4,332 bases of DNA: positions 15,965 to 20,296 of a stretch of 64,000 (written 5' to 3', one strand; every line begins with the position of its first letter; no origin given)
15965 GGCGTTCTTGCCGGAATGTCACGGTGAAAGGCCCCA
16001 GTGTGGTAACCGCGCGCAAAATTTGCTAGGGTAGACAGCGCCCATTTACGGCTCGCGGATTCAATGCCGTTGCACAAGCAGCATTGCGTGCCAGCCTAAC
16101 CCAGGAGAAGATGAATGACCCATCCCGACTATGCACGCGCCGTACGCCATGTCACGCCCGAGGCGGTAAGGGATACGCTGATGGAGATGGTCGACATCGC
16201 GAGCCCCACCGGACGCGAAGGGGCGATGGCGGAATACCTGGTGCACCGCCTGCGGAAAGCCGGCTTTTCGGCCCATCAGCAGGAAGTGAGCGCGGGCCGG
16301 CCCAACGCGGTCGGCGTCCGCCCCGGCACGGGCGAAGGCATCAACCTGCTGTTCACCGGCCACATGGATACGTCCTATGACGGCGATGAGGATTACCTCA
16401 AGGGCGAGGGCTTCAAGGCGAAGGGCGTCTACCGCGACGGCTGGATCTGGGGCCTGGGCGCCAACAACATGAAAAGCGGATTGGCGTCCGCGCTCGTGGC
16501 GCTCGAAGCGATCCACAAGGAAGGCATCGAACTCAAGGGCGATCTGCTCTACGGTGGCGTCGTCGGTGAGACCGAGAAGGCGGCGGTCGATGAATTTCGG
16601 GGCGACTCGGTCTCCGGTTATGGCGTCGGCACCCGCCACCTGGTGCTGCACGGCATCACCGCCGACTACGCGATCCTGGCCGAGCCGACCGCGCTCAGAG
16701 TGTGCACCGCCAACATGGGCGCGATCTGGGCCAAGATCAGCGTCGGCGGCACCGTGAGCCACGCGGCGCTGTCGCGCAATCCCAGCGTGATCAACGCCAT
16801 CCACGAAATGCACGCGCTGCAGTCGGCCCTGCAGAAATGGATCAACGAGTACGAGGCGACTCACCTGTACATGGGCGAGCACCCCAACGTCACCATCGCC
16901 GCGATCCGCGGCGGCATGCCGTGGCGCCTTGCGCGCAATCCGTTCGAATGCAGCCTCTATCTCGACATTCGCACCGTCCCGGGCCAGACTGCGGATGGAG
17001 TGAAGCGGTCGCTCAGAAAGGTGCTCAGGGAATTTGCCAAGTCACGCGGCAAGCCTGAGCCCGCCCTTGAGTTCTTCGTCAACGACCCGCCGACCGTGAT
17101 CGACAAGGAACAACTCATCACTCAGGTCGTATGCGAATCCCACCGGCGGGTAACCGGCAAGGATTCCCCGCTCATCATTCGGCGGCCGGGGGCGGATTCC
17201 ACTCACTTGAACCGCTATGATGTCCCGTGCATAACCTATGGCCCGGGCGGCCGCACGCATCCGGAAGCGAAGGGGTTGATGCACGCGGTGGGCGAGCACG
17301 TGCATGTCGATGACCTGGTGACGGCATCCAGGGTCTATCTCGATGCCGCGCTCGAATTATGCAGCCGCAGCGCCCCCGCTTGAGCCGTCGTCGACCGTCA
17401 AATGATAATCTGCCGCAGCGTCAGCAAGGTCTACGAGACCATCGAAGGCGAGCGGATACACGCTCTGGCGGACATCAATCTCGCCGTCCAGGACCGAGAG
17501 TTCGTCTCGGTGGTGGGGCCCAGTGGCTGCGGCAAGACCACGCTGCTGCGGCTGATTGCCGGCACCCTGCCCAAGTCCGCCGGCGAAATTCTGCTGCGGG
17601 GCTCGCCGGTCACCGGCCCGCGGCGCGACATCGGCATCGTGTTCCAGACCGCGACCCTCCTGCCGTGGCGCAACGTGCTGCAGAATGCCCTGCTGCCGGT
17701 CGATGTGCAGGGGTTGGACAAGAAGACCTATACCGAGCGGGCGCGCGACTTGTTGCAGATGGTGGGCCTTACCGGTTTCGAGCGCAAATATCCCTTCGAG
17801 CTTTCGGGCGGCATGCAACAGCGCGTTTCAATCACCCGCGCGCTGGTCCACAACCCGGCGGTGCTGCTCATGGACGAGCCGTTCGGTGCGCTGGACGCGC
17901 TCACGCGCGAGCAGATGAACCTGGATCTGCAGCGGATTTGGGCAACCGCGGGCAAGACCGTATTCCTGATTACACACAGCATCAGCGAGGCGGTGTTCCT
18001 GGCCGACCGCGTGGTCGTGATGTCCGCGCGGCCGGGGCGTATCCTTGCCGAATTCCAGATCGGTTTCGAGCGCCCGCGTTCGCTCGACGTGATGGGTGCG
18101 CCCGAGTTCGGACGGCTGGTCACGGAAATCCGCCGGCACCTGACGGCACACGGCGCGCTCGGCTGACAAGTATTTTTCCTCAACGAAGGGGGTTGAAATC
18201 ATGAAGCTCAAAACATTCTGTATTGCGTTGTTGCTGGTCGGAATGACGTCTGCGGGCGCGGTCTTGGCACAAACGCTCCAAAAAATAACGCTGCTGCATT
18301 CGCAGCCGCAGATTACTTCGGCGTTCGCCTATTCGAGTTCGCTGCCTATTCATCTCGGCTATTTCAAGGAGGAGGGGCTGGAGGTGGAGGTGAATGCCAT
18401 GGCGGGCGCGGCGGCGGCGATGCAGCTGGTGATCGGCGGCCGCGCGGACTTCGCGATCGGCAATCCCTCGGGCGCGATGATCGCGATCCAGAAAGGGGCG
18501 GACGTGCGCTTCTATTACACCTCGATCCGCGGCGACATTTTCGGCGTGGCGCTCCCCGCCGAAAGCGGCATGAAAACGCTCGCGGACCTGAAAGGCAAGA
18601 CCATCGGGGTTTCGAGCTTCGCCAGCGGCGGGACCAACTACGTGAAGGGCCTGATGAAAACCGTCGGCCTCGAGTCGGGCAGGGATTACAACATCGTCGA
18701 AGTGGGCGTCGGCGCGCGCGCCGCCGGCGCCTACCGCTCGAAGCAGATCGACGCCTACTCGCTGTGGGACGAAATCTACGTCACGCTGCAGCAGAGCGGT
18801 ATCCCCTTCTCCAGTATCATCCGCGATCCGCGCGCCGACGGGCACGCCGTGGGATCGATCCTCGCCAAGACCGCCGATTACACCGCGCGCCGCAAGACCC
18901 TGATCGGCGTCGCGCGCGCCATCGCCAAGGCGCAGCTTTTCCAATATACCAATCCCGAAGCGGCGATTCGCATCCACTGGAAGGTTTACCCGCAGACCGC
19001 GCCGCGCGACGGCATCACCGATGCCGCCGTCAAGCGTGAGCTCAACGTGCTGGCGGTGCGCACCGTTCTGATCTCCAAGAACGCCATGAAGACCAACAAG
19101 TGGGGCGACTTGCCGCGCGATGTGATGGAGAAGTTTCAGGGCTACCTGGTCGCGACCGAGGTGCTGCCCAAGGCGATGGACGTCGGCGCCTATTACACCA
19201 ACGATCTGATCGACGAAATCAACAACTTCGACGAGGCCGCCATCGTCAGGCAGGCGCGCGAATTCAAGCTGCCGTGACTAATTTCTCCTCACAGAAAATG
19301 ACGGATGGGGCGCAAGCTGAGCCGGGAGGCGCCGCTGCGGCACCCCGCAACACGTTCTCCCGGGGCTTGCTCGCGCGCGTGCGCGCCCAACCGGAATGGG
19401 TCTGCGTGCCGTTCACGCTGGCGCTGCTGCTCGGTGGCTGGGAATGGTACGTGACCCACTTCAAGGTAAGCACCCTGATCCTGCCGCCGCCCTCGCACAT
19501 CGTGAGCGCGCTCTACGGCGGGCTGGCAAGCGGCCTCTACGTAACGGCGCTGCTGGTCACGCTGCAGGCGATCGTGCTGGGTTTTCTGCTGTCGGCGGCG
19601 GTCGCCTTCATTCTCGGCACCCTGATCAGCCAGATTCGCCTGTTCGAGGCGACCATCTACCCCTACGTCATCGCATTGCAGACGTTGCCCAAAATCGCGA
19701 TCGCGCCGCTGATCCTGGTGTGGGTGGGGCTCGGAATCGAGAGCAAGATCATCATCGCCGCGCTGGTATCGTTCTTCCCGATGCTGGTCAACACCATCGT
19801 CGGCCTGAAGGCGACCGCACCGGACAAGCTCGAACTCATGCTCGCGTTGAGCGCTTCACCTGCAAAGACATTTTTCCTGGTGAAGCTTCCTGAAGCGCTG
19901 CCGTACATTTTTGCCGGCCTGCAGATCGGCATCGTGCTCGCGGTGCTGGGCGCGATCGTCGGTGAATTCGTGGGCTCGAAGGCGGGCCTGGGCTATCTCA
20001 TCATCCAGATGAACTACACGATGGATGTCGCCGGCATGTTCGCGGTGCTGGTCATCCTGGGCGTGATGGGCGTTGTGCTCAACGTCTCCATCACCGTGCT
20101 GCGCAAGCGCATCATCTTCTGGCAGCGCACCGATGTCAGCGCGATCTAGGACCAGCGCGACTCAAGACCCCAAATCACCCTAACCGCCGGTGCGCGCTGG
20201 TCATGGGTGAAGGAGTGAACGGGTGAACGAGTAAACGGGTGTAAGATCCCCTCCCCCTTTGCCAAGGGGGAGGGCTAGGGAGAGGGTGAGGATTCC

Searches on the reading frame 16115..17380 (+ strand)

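Call 47: search_protein_families(library=pfam, proteins=[window:16115-17380:+], max_evalue=0.00001)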
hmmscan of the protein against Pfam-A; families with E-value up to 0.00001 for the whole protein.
window:16115-17380:+ (422 aa): 2 families
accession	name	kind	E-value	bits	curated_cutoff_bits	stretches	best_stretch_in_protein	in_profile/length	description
PF01546.33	Peptidase_M20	-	7.7e-18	65.6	24.6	1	79-413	1-205/206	Peptidase family M20/M25/M40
PF07687.19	M20_dimer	-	1.3e-11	44.8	21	1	199-309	2-104/107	Peptidase dimerisation domain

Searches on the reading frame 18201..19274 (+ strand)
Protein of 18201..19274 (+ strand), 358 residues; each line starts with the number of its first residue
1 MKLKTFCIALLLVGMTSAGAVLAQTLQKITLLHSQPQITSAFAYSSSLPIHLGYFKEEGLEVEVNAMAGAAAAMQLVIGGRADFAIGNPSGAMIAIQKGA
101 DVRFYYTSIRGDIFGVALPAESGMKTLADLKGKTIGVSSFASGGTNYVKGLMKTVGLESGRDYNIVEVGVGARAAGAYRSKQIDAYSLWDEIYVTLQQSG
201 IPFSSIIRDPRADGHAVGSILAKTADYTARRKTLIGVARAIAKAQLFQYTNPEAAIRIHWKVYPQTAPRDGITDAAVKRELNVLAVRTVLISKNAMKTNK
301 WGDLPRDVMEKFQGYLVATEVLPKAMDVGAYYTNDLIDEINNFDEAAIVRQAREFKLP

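Call 47: search_protein_families(library=pfam, proteins=[window:18201-19274:+], max_evalue=0.00001)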
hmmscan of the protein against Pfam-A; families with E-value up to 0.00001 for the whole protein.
window:18201-19274:+ (358 aa): 4 families
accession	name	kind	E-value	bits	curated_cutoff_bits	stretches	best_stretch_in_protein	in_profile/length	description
PF09084.16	NMT1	-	1.4e-24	87.6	20.5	1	51-255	12-216/216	NMT1/THI5 like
PF13379.11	NMT1_2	-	3.8e-09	37.2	24.7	1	52-253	27-242/252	NMT1-like family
PF12974.12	Phosphonate-bd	-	4e-09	36.6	27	1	58-198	27-172/242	ABC transporter, phosphonate, periplasmic substrate-binding protein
PF16868.10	NMT1_3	-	4e-06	27.1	27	0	56-188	27-166/289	NMT1-like family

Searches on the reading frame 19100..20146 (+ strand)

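Call 47: search_protein_families(library=pfam, proteins=[window:19100-20146:+], max_evalue=0.00001)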
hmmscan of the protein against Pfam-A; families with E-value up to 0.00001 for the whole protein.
window:19100-20146:+ (349 aa): 1 family
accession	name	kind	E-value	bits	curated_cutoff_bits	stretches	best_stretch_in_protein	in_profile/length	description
PF00528.27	BPD_transp_1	-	2.5e-24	86.4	26.4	1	170-338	6-182/184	Binding-protein-dependent transport system inner membrane component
